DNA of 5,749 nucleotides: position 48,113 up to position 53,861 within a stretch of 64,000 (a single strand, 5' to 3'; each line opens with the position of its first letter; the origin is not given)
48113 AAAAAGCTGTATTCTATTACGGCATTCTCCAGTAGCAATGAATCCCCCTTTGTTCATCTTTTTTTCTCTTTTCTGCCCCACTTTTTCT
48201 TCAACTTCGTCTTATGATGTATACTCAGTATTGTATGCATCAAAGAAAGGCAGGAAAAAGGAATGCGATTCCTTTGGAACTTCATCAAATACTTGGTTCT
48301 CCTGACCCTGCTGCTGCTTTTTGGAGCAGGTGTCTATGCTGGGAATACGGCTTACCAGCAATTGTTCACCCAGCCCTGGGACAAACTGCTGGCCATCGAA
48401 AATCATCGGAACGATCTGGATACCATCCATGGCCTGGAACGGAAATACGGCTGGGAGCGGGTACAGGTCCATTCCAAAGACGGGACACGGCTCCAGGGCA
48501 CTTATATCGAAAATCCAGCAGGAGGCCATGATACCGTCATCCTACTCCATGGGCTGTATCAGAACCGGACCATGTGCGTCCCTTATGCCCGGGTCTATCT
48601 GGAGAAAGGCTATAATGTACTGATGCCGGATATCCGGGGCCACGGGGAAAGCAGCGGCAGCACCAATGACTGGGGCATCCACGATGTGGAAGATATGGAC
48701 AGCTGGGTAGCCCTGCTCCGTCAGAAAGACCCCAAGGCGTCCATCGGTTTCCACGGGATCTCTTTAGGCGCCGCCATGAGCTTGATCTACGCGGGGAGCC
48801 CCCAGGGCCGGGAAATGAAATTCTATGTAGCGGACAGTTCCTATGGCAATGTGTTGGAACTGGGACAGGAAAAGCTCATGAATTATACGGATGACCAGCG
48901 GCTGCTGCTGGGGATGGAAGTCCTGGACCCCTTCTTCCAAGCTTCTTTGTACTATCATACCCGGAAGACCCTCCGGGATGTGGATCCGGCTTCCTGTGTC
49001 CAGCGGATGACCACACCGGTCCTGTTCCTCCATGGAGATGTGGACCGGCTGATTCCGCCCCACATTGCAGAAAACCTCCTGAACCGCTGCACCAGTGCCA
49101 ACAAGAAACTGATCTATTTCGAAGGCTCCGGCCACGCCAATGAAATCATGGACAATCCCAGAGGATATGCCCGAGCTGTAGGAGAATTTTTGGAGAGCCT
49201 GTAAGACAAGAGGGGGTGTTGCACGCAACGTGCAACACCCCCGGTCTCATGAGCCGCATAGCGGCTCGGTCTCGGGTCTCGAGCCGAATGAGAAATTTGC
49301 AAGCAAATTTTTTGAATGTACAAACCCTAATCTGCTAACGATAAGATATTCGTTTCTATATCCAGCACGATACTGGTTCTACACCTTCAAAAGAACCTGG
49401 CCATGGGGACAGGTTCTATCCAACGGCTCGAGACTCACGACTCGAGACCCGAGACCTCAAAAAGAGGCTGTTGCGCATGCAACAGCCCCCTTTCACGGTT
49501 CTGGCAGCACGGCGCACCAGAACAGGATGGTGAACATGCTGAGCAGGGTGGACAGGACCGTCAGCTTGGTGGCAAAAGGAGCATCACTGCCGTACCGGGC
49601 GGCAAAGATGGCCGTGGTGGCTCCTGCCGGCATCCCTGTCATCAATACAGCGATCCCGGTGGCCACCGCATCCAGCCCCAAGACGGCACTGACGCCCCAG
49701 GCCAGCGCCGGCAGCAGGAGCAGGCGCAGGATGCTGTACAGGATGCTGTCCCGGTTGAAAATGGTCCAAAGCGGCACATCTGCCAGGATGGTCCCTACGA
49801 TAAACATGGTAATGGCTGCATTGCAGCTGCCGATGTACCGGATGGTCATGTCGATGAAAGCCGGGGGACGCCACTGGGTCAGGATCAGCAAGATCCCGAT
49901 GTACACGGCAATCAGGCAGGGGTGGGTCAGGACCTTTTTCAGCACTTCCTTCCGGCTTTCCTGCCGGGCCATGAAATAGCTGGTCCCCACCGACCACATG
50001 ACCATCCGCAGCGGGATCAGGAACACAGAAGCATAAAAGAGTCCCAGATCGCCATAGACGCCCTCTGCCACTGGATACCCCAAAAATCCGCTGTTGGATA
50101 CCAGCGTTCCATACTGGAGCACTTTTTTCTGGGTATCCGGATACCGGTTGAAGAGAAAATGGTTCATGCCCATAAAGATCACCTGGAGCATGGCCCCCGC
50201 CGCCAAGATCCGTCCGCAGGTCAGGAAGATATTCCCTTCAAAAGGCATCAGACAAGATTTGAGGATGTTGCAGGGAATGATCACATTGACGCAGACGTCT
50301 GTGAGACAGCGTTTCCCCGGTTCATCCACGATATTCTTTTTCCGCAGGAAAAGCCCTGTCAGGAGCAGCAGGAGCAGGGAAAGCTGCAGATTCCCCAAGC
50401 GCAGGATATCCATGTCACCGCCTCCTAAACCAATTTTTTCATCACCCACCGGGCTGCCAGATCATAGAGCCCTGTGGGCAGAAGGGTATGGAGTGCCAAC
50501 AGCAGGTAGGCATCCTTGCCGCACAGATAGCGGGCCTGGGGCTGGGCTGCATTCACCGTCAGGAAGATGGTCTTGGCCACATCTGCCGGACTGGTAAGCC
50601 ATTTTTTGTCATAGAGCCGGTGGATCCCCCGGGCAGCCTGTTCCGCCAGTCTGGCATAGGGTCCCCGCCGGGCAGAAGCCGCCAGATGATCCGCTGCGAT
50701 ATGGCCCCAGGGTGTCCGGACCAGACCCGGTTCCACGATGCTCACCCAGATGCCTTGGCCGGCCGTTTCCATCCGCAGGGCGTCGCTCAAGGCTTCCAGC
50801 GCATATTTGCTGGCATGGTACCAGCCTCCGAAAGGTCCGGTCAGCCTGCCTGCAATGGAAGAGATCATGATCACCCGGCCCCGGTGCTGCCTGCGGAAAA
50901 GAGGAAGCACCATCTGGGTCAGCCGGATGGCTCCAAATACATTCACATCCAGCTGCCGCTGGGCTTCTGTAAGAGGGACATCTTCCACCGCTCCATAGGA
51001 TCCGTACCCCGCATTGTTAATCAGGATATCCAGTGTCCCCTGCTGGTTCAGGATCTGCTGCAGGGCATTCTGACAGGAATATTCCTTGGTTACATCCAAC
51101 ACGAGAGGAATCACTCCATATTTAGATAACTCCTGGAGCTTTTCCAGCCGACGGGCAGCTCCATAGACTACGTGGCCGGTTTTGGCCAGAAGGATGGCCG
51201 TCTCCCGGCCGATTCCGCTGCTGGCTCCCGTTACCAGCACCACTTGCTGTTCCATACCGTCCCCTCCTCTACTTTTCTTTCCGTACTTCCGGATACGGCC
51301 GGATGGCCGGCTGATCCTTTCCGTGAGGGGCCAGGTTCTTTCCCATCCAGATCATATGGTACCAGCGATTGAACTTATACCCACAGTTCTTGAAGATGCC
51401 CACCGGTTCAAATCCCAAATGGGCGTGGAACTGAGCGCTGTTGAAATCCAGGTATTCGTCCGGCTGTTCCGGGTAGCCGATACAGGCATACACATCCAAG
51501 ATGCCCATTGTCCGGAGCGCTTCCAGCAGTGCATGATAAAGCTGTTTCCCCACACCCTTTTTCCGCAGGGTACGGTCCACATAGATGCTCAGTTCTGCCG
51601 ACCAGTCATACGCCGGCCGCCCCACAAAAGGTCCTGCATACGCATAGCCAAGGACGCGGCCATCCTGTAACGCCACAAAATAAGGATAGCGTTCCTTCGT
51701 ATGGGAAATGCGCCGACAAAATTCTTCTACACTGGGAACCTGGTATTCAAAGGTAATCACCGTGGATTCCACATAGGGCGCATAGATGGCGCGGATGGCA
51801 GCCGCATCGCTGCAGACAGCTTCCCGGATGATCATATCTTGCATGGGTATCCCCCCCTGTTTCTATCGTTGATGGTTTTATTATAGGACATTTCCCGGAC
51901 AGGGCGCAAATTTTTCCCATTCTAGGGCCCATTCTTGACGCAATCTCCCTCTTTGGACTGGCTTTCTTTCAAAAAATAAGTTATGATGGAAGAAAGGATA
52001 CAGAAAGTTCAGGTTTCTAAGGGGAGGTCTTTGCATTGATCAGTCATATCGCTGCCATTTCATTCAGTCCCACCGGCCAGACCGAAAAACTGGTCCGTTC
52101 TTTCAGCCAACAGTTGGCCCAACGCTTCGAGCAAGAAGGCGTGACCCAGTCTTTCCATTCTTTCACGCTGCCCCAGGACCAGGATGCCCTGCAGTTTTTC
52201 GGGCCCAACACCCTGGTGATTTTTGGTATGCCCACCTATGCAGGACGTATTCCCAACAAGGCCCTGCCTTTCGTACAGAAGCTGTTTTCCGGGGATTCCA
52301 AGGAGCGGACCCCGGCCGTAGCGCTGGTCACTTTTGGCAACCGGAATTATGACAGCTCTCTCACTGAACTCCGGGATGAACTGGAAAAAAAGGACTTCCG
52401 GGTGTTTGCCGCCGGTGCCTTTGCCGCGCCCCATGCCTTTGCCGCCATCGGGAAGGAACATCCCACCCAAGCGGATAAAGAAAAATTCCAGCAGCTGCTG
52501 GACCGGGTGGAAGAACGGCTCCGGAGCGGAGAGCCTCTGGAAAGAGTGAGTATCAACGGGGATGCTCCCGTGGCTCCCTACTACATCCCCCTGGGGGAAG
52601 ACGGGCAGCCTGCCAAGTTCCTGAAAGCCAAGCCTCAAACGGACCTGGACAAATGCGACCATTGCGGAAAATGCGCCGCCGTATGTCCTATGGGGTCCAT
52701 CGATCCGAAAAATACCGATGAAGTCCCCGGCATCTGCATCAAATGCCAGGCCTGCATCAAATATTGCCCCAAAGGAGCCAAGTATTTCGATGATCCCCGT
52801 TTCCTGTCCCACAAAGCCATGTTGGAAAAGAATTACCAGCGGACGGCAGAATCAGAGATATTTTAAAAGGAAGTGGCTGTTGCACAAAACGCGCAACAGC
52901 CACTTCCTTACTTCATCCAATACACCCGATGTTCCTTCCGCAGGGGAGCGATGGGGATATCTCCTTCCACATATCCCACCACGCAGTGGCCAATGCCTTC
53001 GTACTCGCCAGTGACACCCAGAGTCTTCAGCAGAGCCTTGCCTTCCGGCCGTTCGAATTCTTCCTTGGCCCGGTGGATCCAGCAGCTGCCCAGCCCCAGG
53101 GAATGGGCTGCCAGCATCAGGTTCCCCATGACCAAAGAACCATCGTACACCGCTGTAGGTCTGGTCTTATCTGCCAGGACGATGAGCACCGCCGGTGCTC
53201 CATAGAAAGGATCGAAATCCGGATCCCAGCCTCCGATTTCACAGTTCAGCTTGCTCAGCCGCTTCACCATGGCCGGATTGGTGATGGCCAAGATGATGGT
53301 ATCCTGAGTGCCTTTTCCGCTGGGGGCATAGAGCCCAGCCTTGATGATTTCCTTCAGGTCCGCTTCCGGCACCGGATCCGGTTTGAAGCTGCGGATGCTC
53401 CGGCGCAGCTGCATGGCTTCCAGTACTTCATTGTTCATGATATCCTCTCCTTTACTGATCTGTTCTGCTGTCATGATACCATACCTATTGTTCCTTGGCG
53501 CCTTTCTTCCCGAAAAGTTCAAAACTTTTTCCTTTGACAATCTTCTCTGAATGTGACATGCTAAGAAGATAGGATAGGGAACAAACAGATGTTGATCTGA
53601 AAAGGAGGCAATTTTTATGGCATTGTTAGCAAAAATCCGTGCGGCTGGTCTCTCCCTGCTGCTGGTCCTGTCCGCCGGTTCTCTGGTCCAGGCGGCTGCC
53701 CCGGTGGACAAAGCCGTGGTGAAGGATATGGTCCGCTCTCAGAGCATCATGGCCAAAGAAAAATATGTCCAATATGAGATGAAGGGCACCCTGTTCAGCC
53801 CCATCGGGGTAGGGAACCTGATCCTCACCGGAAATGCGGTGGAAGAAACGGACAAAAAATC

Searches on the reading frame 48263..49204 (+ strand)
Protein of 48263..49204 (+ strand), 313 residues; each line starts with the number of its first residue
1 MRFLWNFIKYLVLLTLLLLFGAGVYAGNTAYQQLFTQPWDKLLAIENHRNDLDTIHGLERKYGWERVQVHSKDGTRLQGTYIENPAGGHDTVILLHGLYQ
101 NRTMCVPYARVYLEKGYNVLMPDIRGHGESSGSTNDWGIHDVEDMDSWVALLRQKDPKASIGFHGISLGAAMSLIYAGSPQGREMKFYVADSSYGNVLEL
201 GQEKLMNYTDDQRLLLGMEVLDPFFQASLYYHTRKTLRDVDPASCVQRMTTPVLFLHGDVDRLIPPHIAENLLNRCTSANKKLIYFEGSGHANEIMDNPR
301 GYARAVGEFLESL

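Call 70: find_encoding_contigs(protein=window:48263-49204:+, flank=6000, max_places=10)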
Protein window:48263-49204:+ (313 aa): 22 contigs read that carry it; 10 places shown.
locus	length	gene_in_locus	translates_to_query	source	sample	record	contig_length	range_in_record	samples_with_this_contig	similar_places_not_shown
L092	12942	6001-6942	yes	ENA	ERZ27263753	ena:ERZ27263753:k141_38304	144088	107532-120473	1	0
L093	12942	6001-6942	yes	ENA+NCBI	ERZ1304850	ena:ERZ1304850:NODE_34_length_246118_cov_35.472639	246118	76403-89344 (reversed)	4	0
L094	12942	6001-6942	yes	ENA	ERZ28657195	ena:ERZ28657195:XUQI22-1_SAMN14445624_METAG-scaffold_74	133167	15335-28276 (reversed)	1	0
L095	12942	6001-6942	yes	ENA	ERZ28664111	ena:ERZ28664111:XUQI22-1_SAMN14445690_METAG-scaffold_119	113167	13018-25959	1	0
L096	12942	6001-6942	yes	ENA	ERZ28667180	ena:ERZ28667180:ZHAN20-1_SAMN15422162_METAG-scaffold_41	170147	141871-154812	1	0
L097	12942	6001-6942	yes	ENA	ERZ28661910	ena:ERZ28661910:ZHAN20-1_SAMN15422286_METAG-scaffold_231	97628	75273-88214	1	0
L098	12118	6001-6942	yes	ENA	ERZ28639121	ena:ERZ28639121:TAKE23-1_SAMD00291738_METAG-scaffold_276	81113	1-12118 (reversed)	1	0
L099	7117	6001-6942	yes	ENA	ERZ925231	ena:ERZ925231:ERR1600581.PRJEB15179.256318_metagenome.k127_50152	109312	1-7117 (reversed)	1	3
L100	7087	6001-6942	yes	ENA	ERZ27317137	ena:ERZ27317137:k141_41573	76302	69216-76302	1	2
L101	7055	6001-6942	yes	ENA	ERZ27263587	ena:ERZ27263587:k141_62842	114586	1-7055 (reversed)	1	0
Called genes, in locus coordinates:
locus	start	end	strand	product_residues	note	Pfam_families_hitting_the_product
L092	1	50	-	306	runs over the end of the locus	PF02737:3HCDH_N, PF00725:3HCDH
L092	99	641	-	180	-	-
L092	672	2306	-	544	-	PF00474:SSF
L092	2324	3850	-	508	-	PF00221:Lyase_aromatic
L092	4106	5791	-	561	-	PF00989:PAS (weak), PF13426:PAS_9 (weak), PF00158:Sigma54_activat, PF14532:Sigma54_activ_2, PF07724:AAA_2 (weak), PF07728:AAA_5, PF25601:AAA_lid_14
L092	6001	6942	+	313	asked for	PF02129:Peptidase_S15 (weak), PF12146:Hydrolase_4, PF00561:Abhydrolase_1, PF12697:Abhydrolase_6, PF00326:Peptidase_S9, PF12146:Hydrolase_4 (weak)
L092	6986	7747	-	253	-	PF01261:AP_endonuc_2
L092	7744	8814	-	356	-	PF00005:ABC_tran, PF17912:OB_MalK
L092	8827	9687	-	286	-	PF00528:BPD_transp_1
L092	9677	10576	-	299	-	PF00528:BPD_transp_1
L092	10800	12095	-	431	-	PF01547:SBP_bac_1, PF13416:SBP_bac_8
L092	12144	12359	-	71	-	-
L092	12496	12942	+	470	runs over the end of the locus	PF03577:Peptidase_C69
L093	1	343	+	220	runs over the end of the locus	PF00027:cNMP_binding, PF13545:HTH_Crp_2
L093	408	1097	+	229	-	-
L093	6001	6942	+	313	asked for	PF02129:Peptidase_S15 (weak), PF12146:Hydrolase_4, PF00561:Abhydrolase_1, PF12697:Abhydrolase_6, PF00326:Peptidase_S9, PF12146:Hydrolase_4 (weak)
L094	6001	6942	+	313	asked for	PF02129:Peptidase_S15 (weak), PF12146:Hydrolase_4, PF00561:Abhydrolase_1, PF12697:Abhydrolase_6, PF00326:Peptidase_S9, PF12146:Hydrolase_4 (weak)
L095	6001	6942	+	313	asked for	PF02129:Peptidase_S15 (weak), PF12146:Hydrolase_4, PF00561:Abhydrolase_1, PF12697:Abhydrolase_6, PF00326:Peptidase_S9, PF12146:Hydrolase_4 (weak)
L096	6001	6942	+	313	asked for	PF02129:Peptidase_S15 (weak), PF12146:Hydrolase_4, PF00561:Abhydrolase_1, PF12697:Abhydrolase_6, PF00326:Peptidase_S9, PF12146:Hydrolase_4 (weak)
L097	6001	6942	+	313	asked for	PF02129:Peptidase_S15 (weak), PF12146:Hydrolase_4, PF00561:Abhydrolase_1, PF12697:Abhydrolase_6, PF00326:Peptidase_S9, PF12146:Hydrolase_4 (weak)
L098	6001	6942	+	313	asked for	PF02129:Peptidase_S15 (weak), PF12146:Hydrolase_4, PF00561:Abhydrolase_1, PF12697:Abhydrolase_6, PF00326:Peptidase_S9, PF12146:Hydrolase_4 (weak)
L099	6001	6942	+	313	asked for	PF02129:Peptidase_S15 (weak), PF12146:Hydrolase_4, PF00561:Abhydrolase_1, PF12697:Abhydrolase_6, PF00326:Peptidase_S9, PF12146:Hydrolase_4 (weak)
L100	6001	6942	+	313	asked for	PF02129:Peptidase_S15 (weak), PF12146:Hydrolase_4, PF00561:Abhydrolase_1, PF12697:Abhydrolase_6, PF00326:Peptidase_S9, PF12146:Hydrolase_4 (weak)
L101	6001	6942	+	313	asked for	PF02129:Peptidase_S15 (weak), PF12146:Hydrolase_4, PF00561:Abhydrolase_1, PF12697:Abhydrolase_6, PF00326:Peptidase_S9, PF12146:Hydrolase_4 (weak)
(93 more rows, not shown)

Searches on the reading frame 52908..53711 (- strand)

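Call 69: search_protein_families(library=pfam, proteins=[window:52908-53711:-], max_evalue=0.00001)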
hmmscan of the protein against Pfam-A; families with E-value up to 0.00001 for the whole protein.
window:52908-53711:- (267 aa): 2 families
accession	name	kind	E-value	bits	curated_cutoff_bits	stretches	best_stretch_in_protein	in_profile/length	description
PF00881.29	Nitroreductase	-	6.5e-24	85.4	23.5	2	103-155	4-56/167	Nitroreductase family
PF14512.11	TM1586_NiRdase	-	3.7e-06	27.2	27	0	95-225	1-122/215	Putative TM nitroreductase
